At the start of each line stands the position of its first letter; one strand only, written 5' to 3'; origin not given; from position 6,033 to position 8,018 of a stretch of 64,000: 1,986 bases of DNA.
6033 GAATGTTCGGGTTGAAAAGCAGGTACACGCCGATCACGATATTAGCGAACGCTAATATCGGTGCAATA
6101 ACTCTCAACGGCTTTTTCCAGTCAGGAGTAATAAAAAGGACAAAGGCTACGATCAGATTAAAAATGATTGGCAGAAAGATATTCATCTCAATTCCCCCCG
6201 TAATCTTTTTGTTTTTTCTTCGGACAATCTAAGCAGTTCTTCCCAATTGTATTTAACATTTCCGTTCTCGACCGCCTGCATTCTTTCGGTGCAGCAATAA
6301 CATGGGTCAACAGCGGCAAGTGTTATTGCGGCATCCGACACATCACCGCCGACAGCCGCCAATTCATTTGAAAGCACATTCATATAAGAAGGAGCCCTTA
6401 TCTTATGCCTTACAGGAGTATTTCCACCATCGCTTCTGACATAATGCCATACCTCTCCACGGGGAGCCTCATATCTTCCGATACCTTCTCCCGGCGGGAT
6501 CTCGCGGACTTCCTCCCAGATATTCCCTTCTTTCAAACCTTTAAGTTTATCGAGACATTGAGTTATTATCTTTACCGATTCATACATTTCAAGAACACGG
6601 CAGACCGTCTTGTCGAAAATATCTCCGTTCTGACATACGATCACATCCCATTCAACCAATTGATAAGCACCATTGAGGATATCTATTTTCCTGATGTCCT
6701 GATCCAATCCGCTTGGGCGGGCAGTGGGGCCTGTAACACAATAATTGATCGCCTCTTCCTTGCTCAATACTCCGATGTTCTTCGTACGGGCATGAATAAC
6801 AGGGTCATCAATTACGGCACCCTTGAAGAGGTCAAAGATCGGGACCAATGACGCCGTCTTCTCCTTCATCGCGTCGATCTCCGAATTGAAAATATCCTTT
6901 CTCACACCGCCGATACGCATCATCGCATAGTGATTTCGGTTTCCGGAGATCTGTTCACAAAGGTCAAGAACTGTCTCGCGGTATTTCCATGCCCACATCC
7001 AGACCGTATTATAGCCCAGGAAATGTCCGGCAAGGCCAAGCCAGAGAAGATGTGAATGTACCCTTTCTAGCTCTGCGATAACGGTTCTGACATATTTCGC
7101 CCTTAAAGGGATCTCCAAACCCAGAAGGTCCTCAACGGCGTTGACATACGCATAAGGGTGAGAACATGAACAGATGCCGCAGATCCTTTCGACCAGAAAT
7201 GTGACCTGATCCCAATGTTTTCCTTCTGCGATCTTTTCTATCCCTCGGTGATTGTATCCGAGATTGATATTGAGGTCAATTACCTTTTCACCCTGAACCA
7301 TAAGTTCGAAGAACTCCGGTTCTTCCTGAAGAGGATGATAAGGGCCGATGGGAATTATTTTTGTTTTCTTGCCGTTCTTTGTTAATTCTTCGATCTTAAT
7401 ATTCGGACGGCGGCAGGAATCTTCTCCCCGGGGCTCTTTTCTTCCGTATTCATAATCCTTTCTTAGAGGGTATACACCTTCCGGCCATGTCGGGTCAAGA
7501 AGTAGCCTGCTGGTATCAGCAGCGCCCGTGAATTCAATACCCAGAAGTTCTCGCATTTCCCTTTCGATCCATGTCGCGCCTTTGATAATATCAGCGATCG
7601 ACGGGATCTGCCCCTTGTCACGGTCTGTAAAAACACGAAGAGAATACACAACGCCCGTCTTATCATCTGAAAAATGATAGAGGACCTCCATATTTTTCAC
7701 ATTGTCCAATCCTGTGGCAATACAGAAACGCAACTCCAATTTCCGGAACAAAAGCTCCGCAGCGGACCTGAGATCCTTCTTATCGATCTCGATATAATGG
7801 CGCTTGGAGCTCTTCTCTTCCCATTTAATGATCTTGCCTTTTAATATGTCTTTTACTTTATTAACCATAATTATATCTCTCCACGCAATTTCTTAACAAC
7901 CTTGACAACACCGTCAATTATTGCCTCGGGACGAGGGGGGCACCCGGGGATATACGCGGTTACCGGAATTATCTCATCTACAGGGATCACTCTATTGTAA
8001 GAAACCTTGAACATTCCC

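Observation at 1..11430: Mrp-linked group 4 [NiFe] hydrogenase operon headed by a HydB/HydG-like NAD(P)H module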

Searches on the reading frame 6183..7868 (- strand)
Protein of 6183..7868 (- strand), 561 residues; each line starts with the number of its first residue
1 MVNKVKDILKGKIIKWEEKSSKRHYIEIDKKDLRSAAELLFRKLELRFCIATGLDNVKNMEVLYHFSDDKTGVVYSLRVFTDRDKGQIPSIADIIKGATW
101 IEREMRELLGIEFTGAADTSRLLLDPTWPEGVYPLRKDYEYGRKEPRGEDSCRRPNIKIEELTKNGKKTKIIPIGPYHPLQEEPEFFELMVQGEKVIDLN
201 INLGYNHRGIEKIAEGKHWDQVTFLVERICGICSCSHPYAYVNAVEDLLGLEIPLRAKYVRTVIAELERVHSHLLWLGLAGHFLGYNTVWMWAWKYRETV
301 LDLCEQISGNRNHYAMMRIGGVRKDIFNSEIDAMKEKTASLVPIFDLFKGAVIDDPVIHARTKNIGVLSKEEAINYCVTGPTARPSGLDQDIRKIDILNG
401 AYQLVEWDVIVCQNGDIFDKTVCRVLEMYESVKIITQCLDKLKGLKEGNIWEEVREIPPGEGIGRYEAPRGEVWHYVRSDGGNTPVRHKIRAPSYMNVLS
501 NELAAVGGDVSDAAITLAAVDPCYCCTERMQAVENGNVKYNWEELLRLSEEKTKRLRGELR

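Call 7: search_protein_families(library=pfam, proteins=[window:6183-7868:-], max_evalue=0.01)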
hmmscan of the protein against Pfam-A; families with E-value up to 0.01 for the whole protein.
window:6183-7868:- (561 aa): 3 families
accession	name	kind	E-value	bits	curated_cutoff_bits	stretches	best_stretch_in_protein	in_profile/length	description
PF00346.24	Complex1_49kDa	-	4.1e-62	210.2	24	2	284-444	2-161/271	Respiratory-chain NADH dehydrogenase, 49 Kd subunit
PF00329.25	Complex1_30kDa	-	1e-24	87.9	22.5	1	26-142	1-121/124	Respiratory-chain NADH dehydrogenase, 30 Kd subunit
PF00374.24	NiFeSe_Hases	-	2.6e-19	70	25.8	1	208-276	1-69/508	Nickel-dependent hydrogenase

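Call 9: find_homologous_proteins(query=window:6183-7868:-, max_evalue=1e-20)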
Query window:6183-7868:- (561 aa): 7908 proteins with E <= 1e-20 among 8000 candidates; the best 120 are listed.
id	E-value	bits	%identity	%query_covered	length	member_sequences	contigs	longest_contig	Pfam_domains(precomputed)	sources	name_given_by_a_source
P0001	0.0e+0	1307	100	100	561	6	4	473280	PF00374.25,PF00329.26,PF00346.25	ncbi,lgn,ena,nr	ncbi:NADH-quinone oxidoreductase subunit C [bacterium]|nr:NADH-quinone oxidoreductase subunit C [bac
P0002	0.0e+0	1294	98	100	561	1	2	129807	PF00374.25,PF00329.26,PF00346.25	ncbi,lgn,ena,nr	ncbi:NADH-quinone oxidoreductase subunit C [bacterium]|nr:NADH-quinone oxidoreductase subunit C [bac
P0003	0.0e+0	1077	81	99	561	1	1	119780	PF00374.25,PF00329.26,PF00346.25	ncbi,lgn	ncbi:MAG: NADH-quinone oxidoreductase subunit C [bacterium]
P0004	0.0e+0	1020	76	100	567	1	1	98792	PF00374.25,PF00329.26,PF00346.25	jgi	-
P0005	0.0e+0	1010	75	100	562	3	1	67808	PF00374.25,PF00329.26,PF00346.25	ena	-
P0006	1.5e-296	1003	76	99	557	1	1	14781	PF00374.25,PF00329.26,PF00346.25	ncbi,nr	ncbi:MAG: NADH-quinone oxidoreductase subunit C [Elusimicrobia bacterium]|nr:NADH-quinone oxidoreduc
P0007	1.2e-295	1000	76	100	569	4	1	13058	PF00374.25,PF00329.26,PF00346.25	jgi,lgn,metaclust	metaclust:\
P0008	5.9e-295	997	76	99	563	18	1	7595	PF00374.25,PF00329.26,PF00346.25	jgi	-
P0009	3.5e-293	991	74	100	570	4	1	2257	PF00374.25,PF00329.26,PF00346.25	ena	-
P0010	1.4e-292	989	75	100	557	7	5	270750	PF00374.25,PF00329.26,PF00346.25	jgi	-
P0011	2.7e-282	956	72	100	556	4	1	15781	PF00374.25,PF00329.26,PF00346.25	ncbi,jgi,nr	ncbi:MAG: hypothetical protein DRI36_00560 [Caldiserica bacterium]|nr:MAG: hypothetical protein DRI3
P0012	3.6e-252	856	66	99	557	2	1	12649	PF00374.25,PF00329.26,PF00346.25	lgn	-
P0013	8.5e-215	733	73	76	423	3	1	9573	PF00374.25,PF00346.25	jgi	-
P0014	5.3e-209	714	77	69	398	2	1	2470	PF00374.25,PF00346.25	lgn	-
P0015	7.6e-209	713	77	69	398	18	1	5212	PF00374.25,PF00346.25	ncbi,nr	ncbi:MAG: nickel-dependent hydrogenase large subunit [bacterium]|nr:nickel-dependent hydrogenase lar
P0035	3.3e-184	632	68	70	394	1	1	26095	PF00374.25,PF00346.25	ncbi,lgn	ncbi:MAG: nickel-dependent hydrogenase large subunit [Endomicrobiia bacterium]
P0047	5.6e-183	628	52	99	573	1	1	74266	PF00374.25,PF00329.26,PF00346.25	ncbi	-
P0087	3.0e-180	619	68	70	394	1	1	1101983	PF00374.25,PF00346.25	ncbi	-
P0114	2.9e-179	615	49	100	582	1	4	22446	PF00374.25,PF00329.26,PF00346.25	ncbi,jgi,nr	ncbi:MAG: hypothetical protein FJ288_04020 [Planctomycetes bacterium]|nr:hypothetical protein [Planc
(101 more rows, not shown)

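Call 26: search_solved_structures(query=window:6183-7868:-, max_evalue=1e-10, show_alignments=2)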
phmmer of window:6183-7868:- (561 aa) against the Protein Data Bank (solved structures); distinct sequences matched with E-value up to 1e-10: 79 (the best 60 are shown).
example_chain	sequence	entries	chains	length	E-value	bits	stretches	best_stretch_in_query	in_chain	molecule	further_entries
6cfw_L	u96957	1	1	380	3.7e-85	289.7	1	172-529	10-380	Membrane-bound hydrogenase subunit alpha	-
7z0s_E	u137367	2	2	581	6.4e-85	288.9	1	65-539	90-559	Formate hydrogenlyase subunit 5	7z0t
7q5y_B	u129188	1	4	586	1.8e-70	241.2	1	84-449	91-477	NADH-quinone oxidoreductase subunit C/D 2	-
2fug_4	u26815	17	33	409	5.9e-60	206.5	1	169-443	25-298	NADH-quinone oxidoreductase chain 4 | NADH-QUINONE OXIDOREDUCTASE SUBUNIT 4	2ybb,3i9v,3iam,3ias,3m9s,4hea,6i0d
8ba0_D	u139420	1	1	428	1.2e-52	182.4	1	169-444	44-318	Complex I-49kD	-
8b9z_D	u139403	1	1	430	1.2e-52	182.4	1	169-444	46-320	Complex I-49kD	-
8esw_S2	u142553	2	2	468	1.7e-52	181.9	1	169-444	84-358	Complex I-49kD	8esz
7p61_C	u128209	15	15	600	5.1e-51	177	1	60-442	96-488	NADH-quinone oxidoreductase subunit C/D | NADH-quinone oxidoreductase subunit CD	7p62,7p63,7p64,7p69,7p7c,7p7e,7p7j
6hum_H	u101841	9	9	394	1.6e-50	175.4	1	169-449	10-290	NAD(P)H-quinone oxidoreductase subunit H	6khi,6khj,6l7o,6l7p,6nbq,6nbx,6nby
7awt_D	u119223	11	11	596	2.4e-50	174.8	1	60-442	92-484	NADH-quinone oxidoreductase subunit C/D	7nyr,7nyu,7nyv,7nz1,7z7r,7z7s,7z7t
9taj_C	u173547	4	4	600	2.5e-50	174.7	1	60-442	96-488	NADH-quinone oxidoreductase subunit C/D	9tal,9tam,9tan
7zm7_C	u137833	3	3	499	6.5e-50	173.4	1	153-449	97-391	NADH-ubiquinone oxidoreductase 49 kDa subunit-like protein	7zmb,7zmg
6h8k_C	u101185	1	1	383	2.3e-49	171.5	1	172-442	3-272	NUCM protein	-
6gcs_C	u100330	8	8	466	2.5e-49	171.4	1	171-442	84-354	49-KDA PROTEIN (NUCM) | Subunit NUCM of NADH:Ubiquinone Oxidoreductase (Complex I) | NUCM protein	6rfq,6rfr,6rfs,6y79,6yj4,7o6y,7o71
7b0n_D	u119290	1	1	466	1.7e-48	168.7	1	171-442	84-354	NUCM protein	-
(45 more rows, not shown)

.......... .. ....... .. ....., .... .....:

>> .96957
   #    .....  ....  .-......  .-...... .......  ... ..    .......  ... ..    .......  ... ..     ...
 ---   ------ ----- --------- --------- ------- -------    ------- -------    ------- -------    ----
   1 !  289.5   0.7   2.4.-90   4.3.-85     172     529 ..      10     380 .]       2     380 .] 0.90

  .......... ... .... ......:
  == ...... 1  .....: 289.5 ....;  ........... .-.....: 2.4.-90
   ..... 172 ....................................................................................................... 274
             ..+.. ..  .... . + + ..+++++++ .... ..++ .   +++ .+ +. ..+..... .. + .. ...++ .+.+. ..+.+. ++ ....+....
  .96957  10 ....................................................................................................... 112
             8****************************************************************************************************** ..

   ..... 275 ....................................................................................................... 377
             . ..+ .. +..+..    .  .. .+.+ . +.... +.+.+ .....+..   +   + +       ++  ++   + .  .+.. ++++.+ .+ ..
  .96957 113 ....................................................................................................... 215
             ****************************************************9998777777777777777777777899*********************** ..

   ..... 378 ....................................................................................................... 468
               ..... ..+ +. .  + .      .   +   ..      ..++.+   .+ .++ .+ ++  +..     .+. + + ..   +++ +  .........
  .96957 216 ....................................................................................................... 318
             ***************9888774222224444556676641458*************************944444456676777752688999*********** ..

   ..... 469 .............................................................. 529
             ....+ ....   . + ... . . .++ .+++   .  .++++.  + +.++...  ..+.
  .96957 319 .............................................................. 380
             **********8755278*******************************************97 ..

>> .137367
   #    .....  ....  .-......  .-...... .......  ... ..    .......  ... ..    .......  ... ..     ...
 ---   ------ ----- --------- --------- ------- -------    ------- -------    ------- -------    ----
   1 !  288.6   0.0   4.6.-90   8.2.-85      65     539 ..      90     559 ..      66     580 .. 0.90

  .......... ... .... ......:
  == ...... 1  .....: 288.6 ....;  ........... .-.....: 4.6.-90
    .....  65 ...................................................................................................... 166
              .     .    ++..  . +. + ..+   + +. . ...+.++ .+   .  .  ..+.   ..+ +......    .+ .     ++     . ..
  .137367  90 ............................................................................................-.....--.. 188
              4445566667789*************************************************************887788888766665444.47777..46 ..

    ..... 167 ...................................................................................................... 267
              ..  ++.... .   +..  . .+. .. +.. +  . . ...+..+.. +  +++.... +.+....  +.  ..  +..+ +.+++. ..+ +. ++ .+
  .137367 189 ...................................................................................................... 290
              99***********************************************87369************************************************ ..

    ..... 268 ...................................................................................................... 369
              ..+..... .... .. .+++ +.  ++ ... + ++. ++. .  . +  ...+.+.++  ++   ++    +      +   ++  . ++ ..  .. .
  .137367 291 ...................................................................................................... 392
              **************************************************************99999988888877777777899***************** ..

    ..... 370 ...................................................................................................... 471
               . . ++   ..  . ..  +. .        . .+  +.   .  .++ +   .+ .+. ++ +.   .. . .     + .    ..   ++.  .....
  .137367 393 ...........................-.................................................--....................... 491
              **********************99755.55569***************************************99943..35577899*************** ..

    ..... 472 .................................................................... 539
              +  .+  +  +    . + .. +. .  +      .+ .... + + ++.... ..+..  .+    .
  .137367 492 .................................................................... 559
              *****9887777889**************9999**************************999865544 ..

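Call 27: search_protein_families(library=ncbifam, proteins=[window:6183-7868:-], max_evalue=0.00001)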
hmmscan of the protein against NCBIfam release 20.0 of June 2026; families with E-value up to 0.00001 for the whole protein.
window:6183-7868:- (561 aa): 28 families (the best 25 are shown)
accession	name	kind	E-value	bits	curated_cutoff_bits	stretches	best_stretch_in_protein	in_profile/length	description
NF004739.1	PRK06075.1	equivalog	5.3e-93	311.8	360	2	172-451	3-278/384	NADH-quinone oxidoreductase subunit D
NF009808.0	PRK13292.1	equivalog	7.6e-85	285.3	1156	2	55-442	291-679/791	NADH-quinone oxidoreductase subunit B/C/D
TIGR01962.1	NuoD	equivalog_domain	4.1e-82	276.1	459.35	2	171-452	4-281/386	NADH dehydrogenase (quinone) subunit D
NF040602.1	F420_dehyd_FpoD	exception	3.6e-77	259.9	600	1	166-526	4-369/372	F420H2 dehydrogenase subunit FpoD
NF008974.0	PRK12322.1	equivalog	1.2e-75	254.8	522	1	171-522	8-359/366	NADH-quinone oxidoreductase subunit D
NF008728.0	PRK11742.1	equivalog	1.1e-72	245.3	840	1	59-442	94-486/598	NADH-quinone oxidoreductase subunit C/D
NF005649.0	PRK07415.1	equivalog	3.2e-58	197.6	583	1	169-449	10-290/394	NAD(P)H-quinone oxidoreductase subunit H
TIGR03295.1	frhA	equivalog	1.6e-21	76.7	392.5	1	208-328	41-168/412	coenzyme F420 hydrogenase subunit alpha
NF033181.1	NiFeSe_hydrog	equivalog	2.1e-18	66.5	600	1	188-276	19-106/507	nickel-dependent hydrogenase large subunit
NF005832.0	PRK07735.1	equivalog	2.3e-17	63.4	431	1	52-140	338-424/430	NADH-quinone oxidoreductase subunit C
TIGR01961.1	NuoC_fam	subfamily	9.2e-17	61.7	122.45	1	27-141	4-120/122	NADH (or F420H2) dehydrogenase, subunit C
NF045518.1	H2_NiFeSe_large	exception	1.2e-16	60.6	780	1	188-276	19-106/485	NiFeSe hydrogenase large subunit HysA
NF040611.1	F420_dehyd_FpoC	exception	7.5e-15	55.2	220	1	9-140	14-147/158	F420H2 dehydrogenase subunit FpoC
NF004737.0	PRK06074.2-4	equivalog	8.6e-15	55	144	1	13-141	3-126/150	NADH-quinone oxidoreductase subunit C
NF004735.0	PRK06074.2-2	equivalog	1.9e-14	53.9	176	1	11-140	16-147/158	NADH-quinone oxidoreductase subunit C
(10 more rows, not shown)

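Call 54: find_encoding_contigs(protein=P0087, flank=8000, max_places=2)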
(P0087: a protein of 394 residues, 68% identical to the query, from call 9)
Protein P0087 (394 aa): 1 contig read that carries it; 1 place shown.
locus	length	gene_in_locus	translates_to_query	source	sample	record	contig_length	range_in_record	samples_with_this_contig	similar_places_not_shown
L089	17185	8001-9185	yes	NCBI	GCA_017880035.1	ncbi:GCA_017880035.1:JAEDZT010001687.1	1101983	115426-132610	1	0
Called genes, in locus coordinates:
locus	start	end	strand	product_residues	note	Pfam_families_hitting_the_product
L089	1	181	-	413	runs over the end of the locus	PF03435:Sacchrp_dh_NADP, PF16653:Sacchrp_dh_C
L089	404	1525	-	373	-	PF02784:Orn_Arg_deC_N, PF00278:Orn_DAP_Arg_deC (weak)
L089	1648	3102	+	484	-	PF01276:OKR_DC_1, PF00155:Aminotran_1_2, PF00266:Aminotran_5 (weak), PF01041:DegT_DnrJ_EryC1 (weak), PF01212:Beta_elim_lyase (weak), PF05889:SepSecS (weak), PF03711:OKR_DC_1_C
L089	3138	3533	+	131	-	PF01258:zf-dskA_traR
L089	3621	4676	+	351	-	PF13484:Fer4_16 (faint), PF13746:Fer4_18 (faint), PF13534:Fer4_17 (faint), PF00037:Fer4 (faint), PF12797:Fer4_2 (faint), PF13237:Fer4_10 (faint), PF13183:Fer4_8 (weak), PF17179:Fer4_22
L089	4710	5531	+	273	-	PF00970:FAD_binding_6 (weak), PF00175:NAD_binding_1, PF10418:DHODB_Fe-S_bind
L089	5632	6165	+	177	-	PF00037:Fer4 (faint), PF13237:Fer4_10 (faint), PF25160:LdpA_Fe-S-bd (faint), PF13187:Fer4_9 (faint), PF13484:Fer4_16 (faint), PF13247:Fer4_11, PF12838:Fer4_7 (weak)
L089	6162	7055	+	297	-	PF00146:NADHdh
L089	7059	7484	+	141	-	PF01058:Oxidored_q6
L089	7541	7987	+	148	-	PF00329:Complex1_30kDa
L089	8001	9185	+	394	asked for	PF00374:NiFeSe_Hases, PF00346:Complex1_49kDa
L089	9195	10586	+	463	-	PF00662:Proton_antipo_N, PF00361:Proton_antipo_M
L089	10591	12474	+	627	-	PF00361:Proton_antipo_M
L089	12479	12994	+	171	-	PF13244:MbhD, PF20501:MbhE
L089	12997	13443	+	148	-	PF04039:MnhB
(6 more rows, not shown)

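Call 55: find_encoding_contigs(protein=P0035, flank=8000, max_places=2)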
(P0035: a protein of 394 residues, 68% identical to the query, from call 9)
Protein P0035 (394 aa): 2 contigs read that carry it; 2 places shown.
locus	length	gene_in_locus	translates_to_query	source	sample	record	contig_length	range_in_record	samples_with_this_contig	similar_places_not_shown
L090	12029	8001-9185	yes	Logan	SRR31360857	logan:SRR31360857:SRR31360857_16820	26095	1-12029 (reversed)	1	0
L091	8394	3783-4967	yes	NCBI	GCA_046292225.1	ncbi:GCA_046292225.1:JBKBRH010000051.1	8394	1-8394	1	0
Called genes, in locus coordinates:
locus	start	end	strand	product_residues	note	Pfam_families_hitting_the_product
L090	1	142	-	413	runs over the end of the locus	PF03435:Sacchrp_dh_NADP, PF16653:Sacchrp_dh_C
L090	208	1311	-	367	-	PF02784:Orn_Arg_deC_N, PF00278:Orn_DAP_Arg_deC (weak)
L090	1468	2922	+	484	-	PF01276:OKR_DC_1, PF00155:Aminotran_1_2, PF05889:SepSecS (faint), PF00266:Aminotran_5 (weak), PF03711:OKR_DC_1_C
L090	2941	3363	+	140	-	PF01258:zf-dskA_traR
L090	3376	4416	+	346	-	PF13187:Fer4_9 (faint), PF13484:Fer4_16 (faint), PF12838:Fer4_7 (faint), PF13534:Fer4_17 (faint), PF13746:Fer4_18 (faint), PF00037:Fer4 (faint), PF12797:Fer4_2 (faint), PF17179:Fer4_22, +3 more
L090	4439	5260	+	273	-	PF00970:FAD_binding_6 (weak), PF00175:NAD_binding_1, PF10418:DHODB_Fe-S_bind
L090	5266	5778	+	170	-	PF00037:Fer4 (faint), PF13237:Fer4_10 (faint), PF13187:Fer4_9 (faint), PF13247:Fer4_11, PF12838:Fer4_7 (weak)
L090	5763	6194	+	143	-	PF00571:CBS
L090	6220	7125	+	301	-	PF00146:NADHdh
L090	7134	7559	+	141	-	PF01058:Oxidored_q6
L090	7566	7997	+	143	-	PF00329:Complex1_30kDa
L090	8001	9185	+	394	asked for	PF00374:NiFeSe_Hases, PF00346:Complex1_49kDa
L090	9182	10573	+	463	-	PF00662:Proton_antipo_N, PF00361:Proton_antipo_M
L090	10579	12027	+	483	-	?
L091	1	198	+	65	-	PF13183:Fer4_8 (weak), PF13187:Fer4_9 (faint), PF17179:Fer4_22, PF13746:Fer4_18 (weak), PF13237:Fer4_10 (weak), PF00037:Fer4 (weak)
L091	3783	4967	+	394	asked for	PF00374:NiFeSe_Hases, PF00346:Complex1_49kDa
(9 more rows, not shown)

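Call 57: find_encoding_contigs(protein=P0047, flank=9000, max_places=1)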
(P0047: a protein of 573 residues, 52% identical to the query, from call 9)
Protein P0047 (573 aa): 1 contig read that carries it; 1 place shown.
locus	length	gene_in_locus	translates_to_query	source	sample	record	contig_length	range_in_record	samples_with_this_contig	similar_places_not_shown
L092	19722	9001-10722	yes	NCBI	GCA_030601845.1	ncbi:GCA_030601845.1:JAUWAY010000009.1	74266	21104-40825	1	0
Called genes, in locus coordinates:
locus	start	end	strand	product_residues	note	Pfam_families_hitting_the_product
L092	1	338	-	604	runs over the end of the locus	PF11412:DsbD_N (weak), PF02683:DsbD_TM, PF03190:Thioredox_DsbH (weak), PF13899:Thioredoxin_7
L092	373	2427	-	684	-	PF06480:FtsH_ext, PF06068:TIP49 (weak), PF00004:AAA, PF07728:AAA_5 (faint), PF17862:AAA_lid_3, PF01434:Peptidase_M41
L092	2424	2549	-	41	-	-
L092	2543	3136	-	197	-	PF04390:LptE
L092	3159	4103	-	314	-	PF13174:TPR_6 (faint), PF13525:YfiO (faint)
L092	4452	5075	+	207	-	PF06971:Put_DNA-bind_N, PF01408:GFO_IDH_MocA (weak), PF02629:CoA_binding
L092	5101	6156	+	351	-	PF12838:Fer4_7 (faint), PF13187:Fer4_9 (faint), PF14697:Fer4_21 (faint), PF13183:Fer4_8 (weak), PF13237:Fer4_10 (faint), PF17179:Fer4_22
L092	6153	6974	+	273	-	PF00970:FAD_binding_6 (weak), PF00175:NAD_binding_1, PF10418:DHODB_Fe-S_bind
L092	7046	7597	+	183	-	PF13187:Fer4_9 (faint), PF13247:Fer4_11, PF12838:Fer4_7, PF00037:Fer4 (weak)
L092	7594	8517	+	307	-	PF00146:NADHdh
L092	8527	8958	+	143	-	PF01058:Oxidored_q6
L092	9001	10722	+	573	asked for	PF00329:Complex1_30kDa, PF00374:NiFeSe_Hases, PF00346:Complex1_49kDa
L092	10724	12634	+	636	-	PF00361:Proton_antipo_M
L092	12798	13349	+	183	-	PF13244:MbhD, PF20501:MbhE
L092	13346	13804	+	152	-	PF04039:MnhB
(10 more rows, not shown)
